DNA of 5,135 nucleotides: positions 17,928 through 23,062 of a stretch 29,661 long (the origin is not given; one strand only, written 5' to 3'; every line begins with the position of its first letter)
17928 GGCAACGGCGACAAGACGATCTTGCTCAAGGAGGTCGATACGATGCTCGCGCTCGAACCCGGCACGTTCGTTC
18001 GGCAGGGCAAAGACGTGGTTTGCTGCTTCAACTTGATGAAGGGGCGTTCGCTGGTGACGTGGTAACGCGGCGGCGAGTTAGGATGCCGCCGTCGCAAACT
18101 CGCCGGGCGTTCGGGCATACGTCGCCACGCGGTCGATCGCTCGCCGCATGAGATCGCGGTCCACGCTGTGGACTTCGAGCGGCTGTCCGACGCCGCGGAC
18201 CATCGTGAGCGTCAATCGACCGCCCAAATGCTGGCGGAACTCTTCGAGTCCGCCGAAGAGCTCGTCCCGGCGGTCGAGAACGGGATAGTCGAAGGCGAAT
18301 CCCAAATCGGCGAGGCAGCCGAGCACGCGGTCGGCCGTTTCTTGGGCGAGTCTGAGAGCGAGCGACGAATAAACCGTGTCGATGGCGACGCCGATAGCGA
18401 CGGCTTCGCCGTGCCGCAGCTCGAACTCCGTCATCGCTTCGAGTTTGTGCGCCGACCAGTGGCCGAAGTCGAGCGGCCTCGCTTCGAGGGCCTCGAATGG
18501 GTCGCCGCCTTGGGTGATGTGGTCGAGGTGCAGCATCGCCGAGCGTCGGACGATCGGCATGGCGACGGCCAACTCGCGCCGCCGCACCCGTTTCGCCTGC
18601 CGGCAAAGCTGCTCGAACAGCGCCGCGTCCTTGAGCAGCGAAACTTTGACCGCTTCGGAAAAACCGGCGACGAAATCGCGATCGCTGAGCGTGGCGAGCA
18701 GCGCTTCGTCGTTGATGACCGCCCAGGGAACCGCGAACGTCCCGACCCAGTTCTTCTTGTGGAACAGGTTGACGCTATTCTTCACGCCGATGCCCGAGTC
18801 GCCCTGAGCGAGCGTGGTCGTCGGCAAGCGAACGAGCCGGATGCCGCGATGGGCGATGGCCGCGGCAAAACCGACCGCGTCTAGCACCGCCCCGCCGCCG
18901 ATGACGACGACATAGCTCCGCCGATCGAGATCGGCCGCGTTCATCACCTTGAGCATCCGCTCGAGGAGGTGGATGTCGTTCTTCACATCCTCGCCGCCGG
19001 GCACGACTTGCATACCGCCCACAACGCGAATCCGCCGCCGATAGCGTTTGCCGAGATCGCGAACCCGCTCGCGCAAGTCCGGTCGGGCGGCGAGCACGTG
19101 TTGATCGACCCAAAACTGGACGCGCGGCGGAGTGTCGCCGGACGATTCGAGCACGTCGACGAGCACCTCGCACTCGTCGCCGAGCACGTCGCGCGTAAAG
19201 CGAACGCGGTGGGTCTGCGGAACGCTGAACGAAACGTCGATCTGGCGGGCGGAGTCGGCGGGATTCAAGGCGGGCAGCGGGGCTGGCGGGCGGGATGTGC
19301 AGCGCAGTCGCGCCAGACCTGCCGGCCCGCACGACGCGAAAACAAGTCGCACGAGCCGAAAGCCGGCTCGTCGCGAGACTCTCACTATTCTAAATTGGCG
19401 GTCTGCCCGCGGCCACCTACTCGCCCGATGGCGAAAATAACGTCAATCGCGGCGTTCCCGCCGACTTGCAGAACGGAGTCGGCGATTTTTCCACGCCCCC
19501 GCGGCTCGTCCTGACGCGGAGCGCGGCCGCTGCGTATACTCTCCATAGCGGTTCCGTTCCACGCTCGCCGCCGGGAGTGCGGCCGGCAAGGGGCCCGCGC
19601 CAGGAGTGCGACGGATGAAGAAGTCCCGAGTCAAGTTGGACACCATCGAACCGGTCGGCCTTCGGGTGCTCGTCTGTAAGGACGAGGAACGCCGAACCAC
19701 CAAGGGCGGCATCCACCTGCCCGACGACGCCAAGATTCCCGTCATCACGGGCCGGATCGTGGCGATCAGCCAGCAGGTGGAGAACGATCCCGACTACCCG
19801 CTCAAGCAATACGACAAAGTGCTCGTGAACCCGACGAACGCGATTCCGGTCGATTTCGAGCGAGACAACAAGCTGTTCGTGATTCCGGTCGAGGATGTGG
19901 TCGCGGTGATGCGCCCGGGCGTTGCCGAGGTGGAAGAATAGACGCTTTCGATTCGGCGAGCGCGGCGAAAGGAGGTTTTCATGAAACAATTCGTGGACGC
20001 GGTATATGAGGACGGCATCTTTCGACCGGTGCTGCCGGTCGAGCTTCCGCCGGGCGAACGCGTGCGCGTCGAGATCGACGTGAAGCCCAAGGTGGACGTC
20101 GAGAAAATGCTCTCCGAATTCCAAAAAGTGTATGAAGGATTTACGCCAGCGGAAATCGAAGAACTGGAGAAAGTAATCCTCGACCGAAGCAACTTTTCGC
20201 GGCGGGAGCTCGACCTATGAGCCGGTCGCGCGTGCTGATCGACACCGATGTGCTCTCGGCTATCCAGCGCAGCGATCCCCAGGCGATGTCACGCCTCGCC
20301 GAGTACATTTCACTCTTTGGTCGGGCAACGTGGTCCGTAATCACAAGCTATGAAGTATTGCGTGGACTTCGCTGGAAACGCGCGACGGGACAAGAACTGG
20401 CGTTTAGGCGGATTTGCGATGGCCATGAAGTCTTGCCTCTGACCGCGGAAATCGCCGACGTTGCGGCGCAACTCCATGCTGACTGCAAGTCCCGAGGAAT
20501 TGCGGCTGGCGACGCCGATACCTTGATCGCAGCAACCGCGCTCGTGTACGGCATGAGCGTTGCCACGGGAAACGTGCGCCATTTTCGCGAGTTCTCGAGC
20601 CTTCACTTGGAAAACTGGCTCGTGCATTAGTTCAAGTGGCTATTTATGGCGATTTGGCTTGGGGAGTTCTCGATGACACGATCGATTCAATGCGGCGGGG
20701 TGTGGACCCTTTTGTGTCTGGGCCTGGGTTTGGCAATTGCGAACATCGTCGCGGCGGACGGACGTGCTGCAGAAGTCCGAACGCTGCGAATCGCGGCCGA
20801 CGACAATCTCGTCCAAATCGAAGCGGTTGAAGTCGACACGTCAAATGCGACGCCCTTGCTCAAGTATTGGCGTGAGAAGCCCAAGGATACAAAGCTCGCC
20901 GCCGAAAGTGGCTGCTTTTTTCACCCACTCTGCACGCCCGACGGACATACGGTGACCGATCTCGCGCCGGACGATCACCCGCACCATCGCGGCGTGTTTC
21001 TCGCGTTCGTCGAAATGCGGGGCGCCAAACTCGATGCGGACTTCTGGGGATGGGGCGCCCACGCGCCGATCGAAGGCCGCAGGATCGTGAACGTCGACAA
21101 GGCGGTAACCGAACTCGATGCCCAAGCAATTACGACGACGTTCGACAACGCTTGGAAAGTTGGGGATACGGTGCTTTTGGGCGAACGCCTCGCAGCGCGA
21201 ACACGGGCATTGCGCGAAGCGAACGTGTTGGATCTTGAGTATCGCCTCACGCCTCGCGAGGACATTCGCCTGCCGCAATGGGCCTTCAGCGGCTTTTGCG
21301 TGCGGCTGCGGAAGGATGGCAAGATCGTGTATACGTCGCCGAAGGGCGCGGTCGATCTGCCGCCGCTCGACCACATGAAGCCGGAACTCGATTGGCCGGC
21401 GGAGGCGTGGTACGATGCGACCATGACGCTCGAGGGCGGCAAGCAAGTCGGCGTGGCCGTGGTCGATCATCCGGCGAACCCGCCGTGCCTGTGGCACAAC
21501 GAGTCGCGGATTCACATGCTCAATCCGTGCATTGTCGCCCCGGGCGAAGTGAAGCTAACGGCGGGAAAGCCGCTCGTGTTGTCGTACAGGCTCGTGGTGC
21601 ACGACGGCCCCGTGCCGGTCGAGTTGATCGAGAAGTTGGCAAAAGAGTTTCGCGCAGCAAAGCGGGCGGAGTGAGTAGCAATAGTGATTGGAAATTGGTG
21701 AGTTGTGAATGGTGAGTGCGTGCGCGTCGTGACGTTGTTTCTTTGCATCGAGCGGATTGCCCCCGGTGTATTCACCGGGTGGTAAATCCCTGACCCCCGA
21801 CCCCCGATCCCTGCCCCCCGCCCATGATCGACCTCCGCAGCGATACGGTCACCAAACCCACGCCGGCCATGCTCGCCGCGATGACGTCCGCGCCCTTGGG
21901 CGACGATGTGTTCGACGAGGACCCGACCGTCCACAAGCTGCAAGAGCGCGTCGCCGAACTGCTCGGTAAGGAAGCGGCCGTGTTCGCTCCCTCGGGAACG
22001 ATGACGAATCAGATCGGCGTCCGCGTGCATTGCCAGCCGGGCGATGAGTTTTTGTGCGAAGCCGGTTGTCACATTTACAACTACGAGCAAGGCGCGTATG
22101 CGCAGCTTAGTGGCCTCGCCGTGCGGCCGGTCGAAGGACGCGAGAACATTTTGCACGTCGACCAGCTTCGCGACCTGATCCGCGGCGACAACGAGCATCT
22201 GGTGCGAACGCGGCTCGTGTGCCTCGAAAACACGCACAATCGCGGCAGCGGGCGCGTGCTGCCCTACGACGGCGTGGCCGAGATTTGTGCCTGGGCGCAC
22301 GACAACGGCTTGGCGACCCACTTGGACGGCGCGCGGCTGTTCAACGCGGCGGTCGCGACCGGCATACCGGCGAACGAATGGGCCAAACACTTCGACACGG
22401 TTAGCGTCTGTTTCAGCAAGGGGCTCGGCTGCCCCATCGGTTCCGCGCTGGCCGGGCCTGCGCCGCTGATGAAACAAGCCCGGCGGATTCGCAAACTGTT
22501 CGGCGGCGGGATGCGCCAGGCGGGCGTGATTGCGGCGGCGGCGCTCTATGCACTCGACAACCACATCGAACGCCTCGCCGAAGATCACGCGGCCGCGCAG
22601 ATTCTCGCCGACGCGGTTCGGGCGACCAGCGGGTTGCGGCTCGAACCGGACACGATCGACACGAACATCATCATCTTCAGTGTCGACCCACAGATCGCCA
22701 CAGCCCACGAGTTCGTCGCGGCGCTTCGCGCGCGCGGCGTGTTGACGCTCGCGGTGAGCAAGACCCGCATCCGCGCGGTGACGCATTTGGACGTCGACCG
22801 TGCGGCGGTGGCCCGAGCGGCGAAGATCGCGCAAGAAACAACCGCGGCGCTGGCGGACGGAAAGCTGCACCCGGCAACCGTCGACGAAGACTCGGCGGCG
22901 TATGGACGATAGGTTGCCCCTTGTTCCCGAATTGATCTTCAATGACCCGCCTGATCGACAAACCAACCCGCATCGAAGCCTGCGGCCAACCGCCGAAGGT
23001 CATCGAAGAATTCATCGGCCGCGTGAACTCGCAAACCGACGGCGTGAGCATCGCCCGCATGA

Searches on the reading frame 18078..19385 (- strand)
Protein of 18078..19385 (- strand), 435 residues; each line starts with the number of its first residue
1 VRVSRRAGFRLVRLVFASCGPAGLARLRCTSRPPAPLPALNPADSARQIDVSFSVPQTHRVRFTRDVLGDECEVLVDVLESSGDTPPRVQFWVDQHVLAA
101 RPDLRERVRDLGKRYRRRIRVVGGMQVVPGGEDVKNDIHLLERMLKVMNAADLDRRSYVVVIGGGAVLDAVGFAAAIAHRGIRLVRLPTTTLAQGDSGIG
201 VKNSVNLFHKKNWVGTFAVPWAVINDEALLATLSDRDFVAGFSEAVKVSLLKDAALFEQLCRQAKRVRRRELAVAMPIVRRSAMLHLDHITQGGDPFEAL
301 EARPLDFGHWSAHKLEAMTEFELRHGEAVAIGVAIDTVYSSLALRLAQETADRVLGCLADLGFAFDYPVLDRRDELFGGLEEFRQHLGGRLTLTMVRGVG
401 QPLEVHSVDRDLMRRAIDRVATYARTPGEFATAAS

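Call 9: search_protein_families(library=pfam, proteins=[window:18078-19385:-], max_evalue=0.01)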
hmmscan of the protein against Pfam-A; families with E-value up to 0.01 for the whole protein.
window:18078-19385:- (435 aa): 3 families
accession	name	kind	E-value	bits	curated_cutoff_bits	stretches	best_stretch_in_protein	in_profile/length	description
PF01761.26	DHQ_synthase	-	2.2e-34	118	24.2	1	127-238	3-113/115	3-dehydroquinate synthase N-terminal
PF24621.2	DHQS_C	-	3.2e-25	89.2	27.6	1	241-368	1-127/144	3-dehydroquinate synthase C-terminal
PF13685.12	Fe-ADH_2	-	0.0014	19.1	28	1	141-230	60-145/149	Iron-containing alcohol dehydrogenase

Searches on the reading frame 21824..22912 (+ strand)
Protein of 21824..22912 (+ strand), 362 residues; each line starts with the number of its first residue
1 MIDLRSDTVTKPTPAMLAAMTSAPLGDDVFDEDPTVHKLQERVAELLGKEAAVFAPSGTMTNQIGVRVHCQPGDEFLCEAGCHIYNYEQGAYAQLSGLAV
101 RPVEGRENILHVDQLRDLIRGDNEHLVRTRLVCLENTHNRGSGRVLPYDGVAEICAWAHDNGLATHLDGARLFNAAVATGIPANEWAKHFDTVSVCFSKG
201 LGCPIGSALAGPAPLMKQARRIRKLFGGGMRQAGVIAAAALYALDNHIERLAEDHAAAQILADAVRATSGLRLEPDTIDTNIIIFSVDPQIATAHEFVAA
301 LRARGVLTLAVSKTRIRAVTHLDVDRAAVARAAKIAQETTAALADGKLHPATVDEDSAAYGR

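Call 9: search_protein_families(library=pfam, proteins=[window:21824-22912:+], max_evalue=0.01)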
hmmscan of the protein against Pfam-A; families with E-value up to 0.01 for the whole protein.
window:21824-22912:+ (362 aa): 3 families
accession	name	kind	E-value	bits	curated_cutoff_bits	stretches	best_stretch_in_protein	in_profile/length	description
PF01212.27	Beta_elim_lyase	-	4.7e-99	331.8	27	1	3-285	1-285/288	Beta-eliminating lyase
PF00155.27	Aminotran_1_2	-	3.4e-11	43.4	19.7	1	37-324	45-354/361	Aminotransferase class I and II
PF01053.26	Cys_Met_Meta_PP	-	0.005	15.9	27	1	33-82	51-100/381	Cys/Met metabolism PLP-dependent enzyme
